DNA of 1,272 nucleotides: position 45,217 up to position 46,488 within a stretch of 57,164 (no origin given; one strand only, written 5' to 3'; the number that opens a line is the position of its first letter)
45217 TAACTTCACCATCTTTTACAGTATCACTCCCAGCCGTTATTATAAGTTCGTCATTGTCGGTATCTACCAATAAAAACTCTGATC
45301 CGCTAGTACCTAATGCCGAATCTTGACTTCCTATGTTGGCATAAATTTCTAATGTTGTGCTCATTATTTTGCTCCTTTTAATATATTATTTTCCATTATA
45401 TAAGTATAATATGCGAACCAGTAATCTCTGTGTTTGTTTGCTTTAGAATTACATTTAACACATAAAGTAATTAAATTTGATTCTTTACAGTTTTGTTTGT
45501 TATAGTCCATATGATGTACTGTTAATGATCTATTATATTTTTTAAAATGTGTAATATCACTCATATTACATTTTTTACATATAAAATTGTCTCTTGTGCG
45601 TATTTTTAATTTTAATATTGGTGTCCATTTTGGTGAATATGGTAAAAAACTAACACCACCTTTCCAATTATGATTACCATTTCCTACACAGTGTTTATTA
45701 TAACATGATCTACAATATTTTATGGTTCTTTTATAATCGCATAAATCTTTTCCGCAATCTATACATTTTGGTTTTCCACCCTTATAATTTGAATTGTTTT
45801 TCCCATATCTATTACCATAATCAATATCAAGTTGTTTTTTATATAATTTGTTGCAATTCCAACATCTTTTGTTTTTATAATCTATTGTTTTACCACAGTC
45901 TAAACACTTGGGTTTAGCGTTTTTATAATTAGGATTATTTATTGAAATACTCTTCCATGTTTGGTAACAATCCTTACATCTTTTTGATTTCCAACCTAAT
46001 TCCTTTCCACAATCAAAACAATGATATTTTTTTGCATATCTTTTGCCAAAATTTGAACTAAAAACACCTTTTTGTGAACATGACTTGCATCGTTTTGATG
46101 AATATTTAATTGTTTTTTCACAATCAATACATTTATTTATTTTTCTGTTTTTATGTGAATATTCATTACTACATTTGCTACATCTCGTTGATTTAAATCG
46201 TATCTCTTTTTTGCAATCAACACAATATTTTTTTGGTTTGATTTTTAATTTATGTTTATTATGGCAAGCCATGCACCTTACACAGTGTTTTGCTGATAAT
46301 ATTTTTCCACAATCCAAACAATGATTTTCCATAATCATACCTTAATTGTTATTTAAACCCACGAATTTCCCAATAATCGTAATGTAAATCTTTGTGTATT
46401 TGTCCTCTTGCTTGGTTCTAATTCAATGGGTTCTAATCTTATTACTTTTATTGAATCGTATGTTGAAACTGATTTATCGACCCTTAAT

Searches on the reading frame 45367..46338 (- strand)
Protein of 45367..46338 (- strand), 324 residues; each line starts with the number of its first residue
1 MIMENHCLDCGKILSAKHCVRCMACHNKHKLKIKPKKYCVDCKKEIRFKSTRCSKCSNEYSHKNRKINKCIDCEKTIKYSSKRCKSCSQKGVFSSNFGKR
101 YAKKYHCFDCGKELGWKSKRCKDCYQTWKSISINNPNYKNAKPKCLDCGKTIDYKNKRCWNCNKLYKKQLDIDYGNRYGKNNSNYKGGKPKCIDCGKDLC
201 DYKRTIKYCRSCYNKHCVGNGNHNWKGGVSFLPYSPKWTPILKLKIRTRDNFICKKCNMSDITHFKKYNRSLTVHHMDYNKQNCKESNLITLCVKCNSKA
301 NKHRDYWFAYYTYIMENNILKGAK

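Call 23: search_protein_families(library=phrogs, proteins=[window:45367-46338:-], max_evalue=0.00001)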
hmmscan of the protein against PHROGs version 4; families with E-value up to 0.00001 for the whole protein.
window:45367-46338:- (324 aa): 2 families
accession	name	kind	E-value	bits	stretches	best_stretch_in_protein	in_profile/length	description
phrog_8446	-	DNA, RNA and nucleotide metabolism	1.2e-09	39.2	1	210-303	101-198/211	HNH endonuclease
phrog_1271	-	DNA, RNA and nucleotide metabolism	4.1e-06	27.4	1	117-304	154-319/361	HNH endonuclease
